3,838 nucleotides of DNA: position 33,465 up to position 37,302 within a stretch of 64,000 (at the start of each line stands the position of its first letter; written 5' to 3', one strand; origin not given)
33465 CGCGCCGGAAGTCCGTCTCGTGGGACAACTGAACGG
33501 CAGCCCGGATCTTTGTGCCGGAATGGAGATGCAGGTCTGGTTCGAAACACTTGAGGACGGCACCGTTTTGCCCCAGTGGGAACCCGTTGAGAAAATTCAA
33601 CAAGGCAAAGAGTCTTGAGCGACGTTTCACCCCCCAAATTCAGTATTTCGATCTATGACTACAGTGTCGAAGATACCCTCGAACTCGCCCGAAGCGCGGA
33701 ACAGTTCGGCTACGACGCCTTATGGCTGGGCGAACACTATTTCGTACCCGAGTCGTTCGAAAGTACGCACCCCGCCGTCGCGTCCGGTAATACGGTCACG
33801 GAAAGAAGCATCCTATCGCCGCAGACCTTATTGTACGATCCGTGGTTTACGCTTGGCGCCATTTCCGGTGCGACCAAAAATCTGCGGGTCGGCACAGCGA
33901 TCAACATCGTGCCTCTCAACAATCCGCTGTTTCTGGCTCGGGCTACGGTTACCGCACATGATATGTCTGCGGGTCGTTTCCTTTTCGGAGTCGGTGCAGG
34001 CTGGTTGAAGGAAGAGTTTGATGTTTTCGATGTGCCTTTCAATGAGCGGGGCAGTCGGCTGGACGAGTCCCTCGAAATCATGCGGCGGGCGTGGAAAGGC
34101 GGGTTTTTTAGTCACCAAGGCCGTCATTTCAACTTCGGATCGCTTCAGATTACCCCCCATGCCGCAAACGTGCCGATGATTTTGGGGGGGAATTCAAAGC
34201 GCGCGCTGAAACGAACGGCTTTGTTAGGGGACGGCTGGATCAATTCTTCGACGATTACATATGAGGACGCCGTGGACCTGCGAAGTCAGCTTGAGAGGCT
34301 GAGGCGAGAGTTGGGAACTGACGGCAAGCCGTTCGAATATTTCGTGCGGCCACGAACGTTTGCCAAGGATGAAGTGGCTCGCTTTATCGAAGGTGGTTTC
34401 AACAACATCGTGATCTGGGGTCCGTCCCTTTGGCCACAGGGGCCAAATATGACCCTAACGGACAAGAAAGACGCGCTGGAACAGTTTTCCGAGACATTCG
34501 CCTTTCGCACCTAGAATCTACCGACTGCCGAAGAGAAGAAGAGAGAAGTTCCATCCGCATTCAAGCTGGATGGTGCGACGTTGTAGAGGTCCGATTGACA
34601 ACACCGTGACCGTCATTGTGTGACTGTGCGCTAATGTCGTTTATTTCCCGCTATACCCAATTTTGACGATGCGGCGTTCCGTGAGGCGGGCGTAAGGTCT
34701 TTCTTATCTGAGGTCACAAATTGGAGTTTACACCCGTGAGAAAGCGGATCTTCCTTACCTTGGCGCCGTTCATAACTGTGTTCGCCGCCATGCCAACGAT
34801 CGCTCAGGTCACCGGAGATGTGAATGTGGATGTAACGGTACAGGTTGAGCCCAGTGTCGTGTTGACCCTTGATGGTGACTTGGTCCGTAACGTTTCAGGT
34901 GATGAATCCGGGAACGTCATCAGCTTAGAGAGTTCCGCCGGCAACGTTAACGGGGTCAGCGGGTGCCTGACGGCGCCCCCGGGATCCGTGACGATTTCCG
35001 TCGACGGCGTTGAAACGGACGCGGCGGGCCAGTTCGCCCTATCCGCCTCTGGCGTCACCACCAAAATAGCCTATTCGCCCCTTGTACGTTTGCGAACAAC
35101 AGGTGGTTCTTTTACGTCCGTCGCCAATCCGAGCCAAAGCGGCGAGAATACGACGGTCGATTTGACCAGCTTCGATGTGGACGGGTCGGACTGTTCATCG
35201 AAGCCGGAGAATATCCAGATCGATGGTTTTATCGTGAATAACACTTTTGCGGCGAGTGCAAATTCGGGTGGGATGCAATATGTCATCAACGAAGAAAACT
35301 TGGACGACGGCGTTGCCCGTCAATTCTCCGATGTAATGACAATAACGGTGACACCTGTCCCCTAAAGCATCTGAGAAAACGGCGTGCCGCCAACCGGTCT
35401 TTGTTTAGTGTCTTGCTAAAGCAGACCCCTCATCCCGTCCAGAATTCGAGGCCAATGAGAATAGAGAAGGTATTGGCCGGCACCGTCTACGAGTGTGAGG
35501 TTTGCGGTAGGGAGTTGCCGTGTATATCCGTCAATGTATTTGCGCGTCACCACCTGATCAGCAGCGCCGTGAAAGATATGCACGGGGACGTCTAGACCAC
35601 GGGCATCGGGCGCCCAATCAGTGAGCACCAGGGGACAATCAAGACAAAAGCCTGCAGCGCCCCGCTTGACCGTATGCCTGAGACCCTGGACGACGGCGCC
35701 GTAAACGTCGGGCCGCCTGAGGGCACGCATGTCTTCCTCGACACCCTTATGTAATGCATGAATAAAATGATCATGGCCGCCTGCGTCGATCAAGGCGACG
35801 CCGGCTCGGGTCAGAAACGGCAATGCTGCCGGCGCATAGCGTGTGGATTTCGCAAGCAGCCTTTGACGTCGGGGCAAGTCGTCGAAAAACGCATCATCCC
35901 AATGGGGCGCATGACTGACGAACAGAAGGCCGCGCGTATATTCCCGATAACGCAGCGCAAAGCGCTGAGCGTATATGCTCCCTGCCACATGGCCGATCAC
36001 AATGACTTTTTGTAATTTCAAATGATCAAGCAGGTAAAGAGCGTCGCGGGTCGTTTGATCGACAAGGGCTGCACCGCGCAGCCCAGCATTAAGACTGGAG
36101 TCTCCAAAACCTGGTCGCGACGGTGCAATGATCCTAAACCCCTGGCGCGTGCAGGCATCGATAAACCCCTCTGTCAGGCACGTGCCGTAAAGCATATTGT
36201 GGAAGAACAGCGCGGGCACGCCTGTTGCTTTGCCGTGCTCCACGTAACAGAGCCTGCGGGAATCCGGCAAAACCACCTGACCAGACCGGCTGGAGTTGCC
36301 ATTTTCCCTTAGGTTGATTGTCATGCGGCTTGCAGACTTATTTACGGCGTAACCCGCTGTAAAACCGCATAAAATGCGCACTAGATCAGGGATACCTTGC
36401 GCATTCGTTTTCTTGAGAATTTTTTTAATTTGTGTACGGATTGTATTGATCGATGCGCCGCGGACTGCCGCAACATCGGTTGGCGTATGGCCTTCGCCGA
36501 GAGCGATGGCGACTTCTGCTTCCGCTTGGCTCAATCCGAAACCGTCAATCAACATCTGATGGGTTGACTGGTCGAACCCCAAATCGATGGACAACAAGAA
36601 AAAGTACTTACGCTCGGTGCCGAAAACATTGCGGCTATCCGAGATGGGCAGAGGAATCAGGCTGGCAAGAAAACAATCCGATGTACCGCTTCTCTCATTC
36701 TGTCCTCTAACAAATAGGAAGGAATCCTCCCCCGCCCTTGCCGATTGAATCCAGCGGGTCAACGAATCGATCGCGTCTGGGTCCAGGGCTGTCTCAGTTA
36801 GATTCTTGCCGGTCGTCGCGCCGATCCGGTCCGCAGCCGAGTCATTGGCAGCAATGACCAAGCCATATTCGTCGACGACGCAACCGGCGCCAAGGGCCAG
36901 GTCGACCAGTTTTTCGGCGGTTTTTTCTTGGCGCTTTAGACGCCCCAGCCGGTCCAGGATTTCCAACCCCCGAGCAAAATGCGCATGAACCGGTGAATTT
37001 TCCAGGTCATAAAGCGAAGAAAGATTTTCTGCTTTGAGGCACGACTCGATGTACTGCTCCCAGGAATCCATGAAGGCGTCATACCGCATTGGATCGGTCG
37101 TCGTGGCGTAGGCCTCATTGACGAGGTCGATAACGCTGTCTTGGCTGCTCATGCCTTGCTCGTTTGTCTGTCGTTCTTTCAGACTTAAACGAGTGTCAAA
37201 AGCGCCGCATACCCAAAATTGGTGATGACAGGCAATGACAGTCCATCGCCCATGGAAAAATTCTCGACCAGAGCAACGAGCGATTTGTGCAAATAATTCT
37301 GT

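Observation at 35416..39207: Paired one-component regulators with a mid-protein LuxR HTH and a C-terminal alpha/beta-hydrolase fold lacking the catalytic Ser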

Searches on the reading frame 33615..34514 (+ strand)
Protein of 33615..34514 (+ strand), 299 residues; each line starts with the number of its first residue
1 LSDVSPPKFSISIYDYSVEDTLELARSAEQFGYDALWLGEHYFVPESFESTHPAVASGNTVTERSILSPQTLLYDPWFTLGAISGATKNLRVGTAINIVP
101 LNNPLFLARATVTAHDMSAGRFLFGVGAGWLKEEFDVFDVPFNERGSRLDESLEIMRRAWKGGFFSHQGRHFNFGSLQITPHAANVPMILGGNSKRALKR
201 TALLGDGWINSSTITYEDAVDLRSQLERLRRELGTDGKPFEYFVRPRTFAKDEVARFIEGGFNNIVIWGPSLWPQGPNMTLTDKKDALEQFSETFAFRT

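Call 12: search_protein_families(library=pfam, proteins=[window:33615-34514:+], max_evalue=0.1)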
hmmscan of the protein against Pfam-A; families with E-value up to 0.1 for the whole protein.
window:33615-34514:+ (299 aa): 2 families
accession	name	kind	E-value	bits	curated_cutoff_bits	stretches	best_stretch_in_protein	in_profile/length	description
PF00296.26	Bac_luciferase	-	1.4e-45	156.4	27.9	1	17-252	21-232/314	Luciferase-like monooxygenase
PF23978.1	DUF7303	-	0.055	13.4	27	1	7-57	86-135/195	Family of unknown function (DUF7303)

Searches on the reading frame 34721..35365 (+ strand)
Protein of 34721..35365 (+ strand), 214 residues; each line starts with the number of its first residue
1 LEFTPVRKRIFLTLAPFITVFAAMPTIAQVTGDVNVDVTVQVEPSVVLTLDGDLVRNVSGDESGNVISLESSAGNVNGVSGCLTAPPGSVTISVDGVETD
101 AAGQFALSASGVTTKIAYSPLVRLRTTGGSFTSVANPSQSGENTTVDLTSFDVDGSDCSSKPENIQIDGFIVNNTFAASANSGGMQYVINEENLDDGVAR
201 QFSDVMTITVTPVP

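Call 12: search_protein_families(library=pfam, proteins=[window:34721-35365:+], max_evalue=0.1)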
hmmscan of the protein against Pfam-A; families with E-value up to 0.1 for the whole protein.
window:34721-35365:+ (214 aa): 0 families

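Call 56: search_protein_families(library=ncbifam, proteins=[window:34721-35365:+], max_evalue=0.1)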
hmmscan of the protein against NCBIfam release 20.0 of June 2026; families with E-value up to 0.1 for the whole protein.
window:34721-35365:+ (214 aa): 2 families
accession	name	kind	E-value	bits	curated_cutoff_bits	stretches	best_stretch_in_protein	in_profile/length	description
NF005575.0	PRK07260.1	equivalog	0.016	14.6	335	1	26-110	39-123/263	enoyl-CoA hydratase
NF050134.1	TdecoylIsomFabM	equivalog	0.037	13.4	400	1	26-110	37-121/261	trans-2-decenoyl-ACP isomerase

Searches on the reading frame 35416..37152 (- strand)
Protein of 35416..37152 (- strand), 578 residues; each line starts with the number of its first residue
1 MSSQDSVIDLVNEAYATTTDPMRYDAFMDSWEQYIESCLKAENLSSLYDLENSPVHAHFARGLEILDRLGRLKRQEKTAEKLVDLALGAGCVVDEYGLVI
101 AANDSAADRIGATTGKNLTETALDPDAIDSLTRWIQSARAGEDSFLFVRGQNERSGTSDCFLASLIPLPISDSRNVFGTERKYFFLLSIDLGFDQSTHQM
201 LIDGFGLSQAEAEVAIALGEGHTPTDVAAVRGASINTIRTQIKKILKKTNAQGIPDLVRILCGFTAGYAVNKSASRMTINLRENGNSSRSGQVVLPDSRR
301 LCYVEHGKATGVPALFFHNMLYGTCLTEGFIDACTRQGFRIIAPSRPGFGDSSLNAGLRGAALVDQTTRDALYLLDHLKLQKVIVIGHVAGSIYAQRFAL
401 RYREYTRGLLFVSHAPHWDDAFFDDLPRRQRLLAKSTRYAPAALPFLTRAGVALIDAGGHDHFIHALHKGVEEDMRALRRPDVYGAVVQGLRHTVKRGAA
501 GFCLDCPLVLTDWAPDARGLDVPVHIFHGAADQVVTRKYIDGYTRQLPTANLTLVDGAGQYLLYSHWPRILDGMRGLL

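Call 3: search_protein_families(library=pfam, proteins=[window:35419-37152:-], max_evalue=1)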
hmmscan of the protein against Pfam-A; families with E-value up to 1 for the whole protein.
seq(578 aa): 5 families
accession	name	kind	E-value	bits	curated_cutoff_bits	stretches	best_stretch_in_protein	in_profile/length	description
PF00561.26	Abhydrolase_1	-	4.6e-11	43.3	25.8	1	329-564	18-242/245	alpha/beta hydrolase fold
PF12146.15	Hydrolase_4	-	1.8e-09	37.7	27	1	327-554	20-224/239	Serine aminopeptidase, S33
PF12697.13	Abhydrolase_6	-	4.6e-07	31.1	26.3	1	337-567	26-211/217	Alpha/beta hydrolase family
PF03096.20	Ndr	-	9.3e-05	21.7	23.3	1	364-416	82-134/283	Ndr family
PF00196.25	GerE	-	0.028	14.5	23.5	1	207-260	3-56/57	Bacterial regulatory proteins, luxR family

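Call 4: search_protein_families(library=ncbifam, proteins=[window:35419-37152:-], max_evalue=1)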
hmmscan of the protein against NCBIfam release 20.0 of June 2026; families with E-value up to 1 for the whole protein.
seq(578 aa): 27 families (the best 25 are shown)
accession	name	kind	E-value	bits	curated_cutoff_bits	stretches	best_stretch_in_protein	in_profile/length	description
TIGR02427.1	protocat_pcaD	equivalog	1.1e-08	34.8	255.85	1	301-420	2-118/251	3-oxoadipate enol-lactonase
TIGR03056.1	bchO_mg_che_rel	equivalog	3.7e-08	32.7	172.55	2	302-401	19-115/278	alpha/beta fold hydrolase BchO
NF050089.1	i_nPHAscl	equivalog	6.8e-08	31.9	300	2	295-414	3-117/288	intracellular short-chain-length polyhydroxyalkanoate depolymerase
NF011457.0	PRK14875.1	equivalog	7.4e-08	31.8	307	1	275-413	99-230/372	acetoin dehydrogenase dihydrolipoyllysine-residue acetyltransferase subunit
NF051488.1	bifunc_PcaDC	exception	3.5e-07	29.7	390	1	336-419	36-116/375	bifunctional 3-oxoadipate enol-lactonase/4-carboxymuconolactone decarboxylase PcaDC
NF041759.1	mac_hydro_EstT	equivalog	6.7e-07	28.8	450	2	328-417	40-129/278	macrolide hydrolase EstT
NF047608.1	LIC13292_fam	subfamily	2.4e-06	27.8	200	1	190-254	87-150/166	LIC13292 family transcriptional regulator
NF052610.1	macro_16_ester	equivalog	3.1e-06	26.8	420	2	517-574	219-276/281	alpha/beta fold macrolide esterase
NF051487.1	bifunc_PcaCD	exception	1.4e-05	24.4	430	1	337-558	197-391/413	bifunctional 4-carboxymuconolactone decarboxylase/3-oxoadipate enol-lactonase PcaCD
NF053693.1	esterase_mleCBF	exception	3e-05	23.6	564.5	1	520-574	220-274/279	CBF family alpha/beta fold macrolide esterase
NF045632.1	hydroxlase_HsaD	equivalog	5e-05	22.4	400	1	283-409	7-132/290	4,5:9,10-diseco-3-hydroxy-5,9,17-trioxoandrosta-1(10),2-diene-4-oate hydrolase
NF002938.0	PRK03592.1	equivalog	9.1e-05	21.9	241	1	298-439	19-152/298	haloalkane dehalogenase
NF002873.0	PRK03204.1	equivalog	0.00018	20.9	466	1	300-411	25-131/286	haloalkane dehalogenase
TIGR02240.1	PHA_depoly_arom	equivalog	0.00054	19.4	250.6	1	304-413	18-123/276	poly(3-hydroxyalkanoate) depolymerase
NF002043.0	PRK00870.1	subfamily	0.00062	19.3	265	1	300-404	35-138/302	haloalkane dehalogenase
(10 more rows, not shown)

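Call 14: find_homologous_proteins(query=window:35416-37152:-)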
Query window:35416-37152:- (578 aa): 37 proteins with E <= 0.001 among 8000 candidates.
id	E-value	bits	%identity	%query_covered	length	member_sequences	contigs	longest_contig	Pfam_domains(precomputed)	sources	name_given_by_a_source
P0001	0.0e+0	1257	95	100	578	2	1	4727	PF12697.14,PF03096.21,PF00561.27,PF12146.16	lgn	-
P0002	2.7e-233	793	60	100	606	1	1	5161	PF12697.14,PF00196.26,PF00561.27,PF12146.16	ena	-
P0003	1.6e-204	698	54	100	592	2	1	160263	PF12697.14,PF00196.26,PF00561.27,PF12146.16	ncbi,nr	ncbi:MAG: alpha/beta hydrolase [Henriciella sp.]|nr:alpha/beta hydrolase [Henriciella sp.]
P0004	5.7e-162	558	45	100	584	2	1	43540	PF12697.14,PF00561.27,PF12146.16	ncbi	-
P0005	1.6e-154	533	45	99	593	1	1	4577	PF00561.27,PF12146.16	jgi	jgi:pimeloyl-ACP methyl ester carboxylesterase/DNA-binding CsgD family transcriptional regulator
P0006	1.1e-150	521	45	99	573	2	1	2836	PF00561.27,PF12146.16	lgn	-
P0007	4.0e-148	512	43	98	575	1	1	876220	PF12697.14,PF03096.21,PF00196.26,PF00561.27,PF12146.16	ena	-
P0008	4.0e-147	509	43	97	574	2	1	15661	PF12697.14,PF00196.26,PF00561.27,PF12146.16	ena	-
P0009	2.3e-145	503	44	98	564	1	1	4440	PF12697.14,PF03096.21,PF00196.26,PF00561.27,PF12146.16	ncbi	-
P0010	3.7e-142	493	43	98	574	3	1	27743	PF12697.14,PF00196.26,PF00561.27,PF12146.16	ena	-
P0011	6.9e-138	478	42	98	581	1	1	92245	PF12697.14,PF00561.27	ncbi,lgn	-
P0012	1.9e-137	477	42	98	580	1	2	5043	PF00561.27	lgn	-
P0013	2.5e-137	477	42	98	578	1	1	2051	PF12697.14,PF00196.26,PF00561.27,PF12146.16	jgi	-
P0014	2.7e-137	477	41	99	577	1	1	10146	PF12697.14,PF00196.26,PF00561.27,PF12146.16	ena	-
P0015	3.4e-136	473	40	99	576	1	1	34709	PF12697.14,PF00196.26,PF00561.27,PF12146.16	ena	-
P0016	1.8e-133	464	42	99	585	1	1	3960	PF00196.26,PF00561.27,PF12146.16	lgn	-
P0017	3.1e-133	463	42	97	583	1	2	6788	PF12697.14,PF00196.26,PF00561.27,PF12146.16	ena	-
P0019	1.8e-125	437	41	98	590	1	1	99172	PF12697.14,PF00196.26,PF00561.27,PF12146.16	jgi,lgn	jgi:pimeloyl-ACP methyl ester carboxylesterase/DNA-binding CsgD family transcriptional regulator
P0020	1.0e-122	428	38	97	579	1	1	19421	PF12697.14,PF00196.26,PF00561.27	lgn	-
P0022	1.9e-115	404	37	98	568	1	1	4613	PF12697.14,PF00196.26,PF00561.27,PF12146.16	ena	-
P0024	1.0e-100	356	33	98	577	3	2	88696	PF12697.14,PF00196.26,PF00561.27,PF12146.16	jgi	-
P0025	1.5e-98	349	33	100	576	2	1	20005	PF12697.14,PF00196.26,PF00561.27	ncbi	-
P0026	3.3e-74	268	40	61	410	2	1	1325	PF12697.14,PF00196.26,PF00561.27,PF12146.16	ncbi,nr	ncbi:MAG TPA: alpha/beta fold hydrolase, partial [Polyangiales bacterium]|nr:alpha/beta fold hydrola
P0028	7.3e-61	224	30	97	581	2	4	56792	PF12697.14,PF00196.26,PF00561.27,PF12146.16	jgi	jgi:pimeloyl-ACP methyl ester carboxylesterase/DNA-binding CsgD family transcriptional regulator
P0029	6.5e-51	191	28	94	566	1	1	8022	PF00196.26,PF00561.27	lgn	-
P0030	4.7e-23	99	23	99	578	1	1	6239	PF12697.14,PF00196.26,PF00561.27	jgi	-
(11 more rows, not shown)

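Call 22: find_encoding_contigs(protein=P0003, flank=10000, max_places=2)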
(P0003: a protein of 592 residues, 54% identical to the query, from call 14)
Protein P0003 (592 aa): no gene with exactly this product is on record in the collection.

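Call 26: find_related_loci(query=A2, collection=genome_contigs, flank=10000)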
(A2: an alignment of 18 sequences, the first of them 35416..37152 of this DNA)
Query A2 (578 aa) in genome_contigs; peptide patterns used: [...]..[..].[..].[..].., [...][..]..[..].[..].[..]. (x = any residue, [..] = any of these).
135 stretches matched a pattern; 79 encode a relative of the query (tblastn E <= 1e-3); 79 distinct loci.
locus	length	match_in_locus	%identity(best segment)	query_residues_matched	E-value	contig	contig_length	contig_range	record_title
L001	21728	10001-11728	54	1-578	0e+0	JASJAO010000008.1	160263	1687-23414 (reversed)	MAG: Henriciella sp. isolate MO_005.B12 MO_005.c_22, whole genome shotgun sequence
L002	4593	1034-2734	45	1-575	1e-159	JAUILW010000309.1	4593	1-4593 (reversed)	MAG: Gammaproteobacteria bacterium isolate Co_bin.60 NODE_108713_length_4593_cov_8.684057, whole genome shotgun sequence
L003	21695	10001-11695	42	10-577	2e-141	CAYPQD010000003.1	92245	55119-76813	MAG TPA_asm: uncultured Hyphomonadaceae bacterium isolate SRP141376_co3_168 genome assembly, contig: NODE_448_length_922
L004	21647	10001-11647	43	10-571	2e-150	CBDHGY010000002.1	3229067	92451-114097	MAG: Hyphomonadaceae bacterium isolate f54332c6-f9a3-4e53-884a-cee21031d192 genome assembly, contig: contig_2, whole gen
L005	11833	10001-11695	37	9-572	5e-112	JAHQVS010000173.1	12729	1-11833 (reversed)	MAG: Rhodobacteraceae bacterium isolate MAG.057 Posi_057-P45099, whole genome shotgun sequence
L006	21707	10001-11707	38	10-577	2e-110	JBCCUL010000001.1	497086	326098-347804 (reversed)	MAG: Pseudomonadota bacterium isolate P01_E01_bin.13 k141_217234_length_497086_cov_75.0017, whole genome shotgun sequenc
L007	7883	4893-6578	35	10-577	5e-105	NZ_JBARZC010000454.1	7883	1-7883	MAG: Henriciella sp. isolate MFD12149_ilm_asm_bin5 k127_178953, whole genome shotgun sequence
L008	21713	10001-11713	33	1-577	3e-104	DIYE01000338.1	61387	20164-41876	MAG TPA_asm: Alphaproteobacteria bacterium UBA6062 UBA6062_contig_1274, whole genome shotgun sequence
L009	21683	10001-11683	34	10-577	4e-103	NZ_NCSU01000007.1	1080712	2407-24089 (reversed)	Henriciella pelagia strain LA220 LA220_S7_78, whole genome shotgun sequence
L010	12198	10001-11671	34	10-577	1e-102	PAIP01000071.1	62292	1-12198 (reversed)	MAG: Parvularcula sp. isolate NAT21 MHASMcontig_972908, whole genome shotgun sequence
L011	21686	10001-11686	35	10-577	1e-101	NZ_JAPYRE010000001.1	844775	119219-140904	MAG: Henriciella sp. isolate PW3.maxbin2.244 PW3_1_length_844775_cov_19.323270, whole genome shotgun sequence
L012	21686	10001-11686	35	10-577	2e-99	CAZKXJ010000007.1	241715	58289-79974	MAG TPA_asm: uncultured Hyphomonas sp. isolate binchicken_co290_4 genome assembly, contig: NODE_7_length_241715_cov_37.3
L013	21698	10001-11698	42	10-577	1e-143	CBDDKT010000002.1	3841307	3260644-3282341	MAG: Arenicella sp. isolate ab8cd949-2da5-494f-a2da-1e27307f8e5f genome assembly, contig: contig_2, whole genome shotgun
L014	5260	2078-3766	35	10-577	2e-98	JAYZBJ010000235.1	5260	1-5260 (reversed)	MAG: Pseudomonadota bacterium isolate XB_MAG1203 DB_MAG1203_0235, whole genome shotgun sequence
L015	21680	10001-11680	35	10-574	4e-103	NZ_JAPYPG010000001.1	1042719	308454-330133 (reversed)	MAG: Henriciella sp. isolate PW1.maxbin2.187 PW1_2_length_1042719_cov_16.258658, whole genome shotgun sequence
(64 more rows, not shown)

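Call 27: predict_structure(alignment_id=A1)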
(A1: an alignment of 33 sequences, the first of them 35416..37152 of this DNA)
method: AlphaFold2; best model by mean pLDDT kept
length: 578 residues; sequences in the alignment: 33
mean_pLDDT: 84.2   pTM: 0.65
mean pLDDT of the five models: 84.2, 82.8, 81.5, 81.1, 80.7
residues with pLDDT >= 90: 270; 70-90: 216; 50-70: 63; < 50: 29
segments of 3 or more residues with pLDDT < 50: 72-76, 171-174, 270-286
pLDDT, mean of each block of 10 residues (from residue 1): 75 88 91 87 58 79 78 55 73 88 83 87 86 78 67 67 70 50 79 67 84 85 87 91 91 81 63 39 53 86 93 97 93 95 94 88 97 97 97 98 97 95 90 91 92 86 88 93 91 89 94 95 97 92 95 96 96 95
secondary structure, 60 per line:
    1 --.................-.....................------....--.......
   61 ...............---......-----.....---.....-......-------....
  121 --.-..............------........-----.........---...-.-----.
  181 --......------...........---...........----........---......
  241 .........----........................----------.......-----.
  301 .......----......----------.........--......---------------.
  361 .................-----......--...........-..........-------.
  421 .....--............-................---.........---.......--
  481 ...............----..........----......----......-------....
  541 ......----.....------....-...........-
elements in order: H3-19 H21-41 H48-51 H54-75 H79-84 E90-94 E98-102 H104-109 H125-138 E145-152 E158-166 E183-188 H195-205 H209-219 H224-231 H235-249 H254-277 E288-294 E300-307 E312-317 H328-336 E339-344 H360-377 E383-388 H391-401 E406-412 H420-425 H428-439 H441-456 H460-468 H472-478 H481-495 H500-509 H514-519 E524-529 H537-546 E551-555 H562-565 H567-577
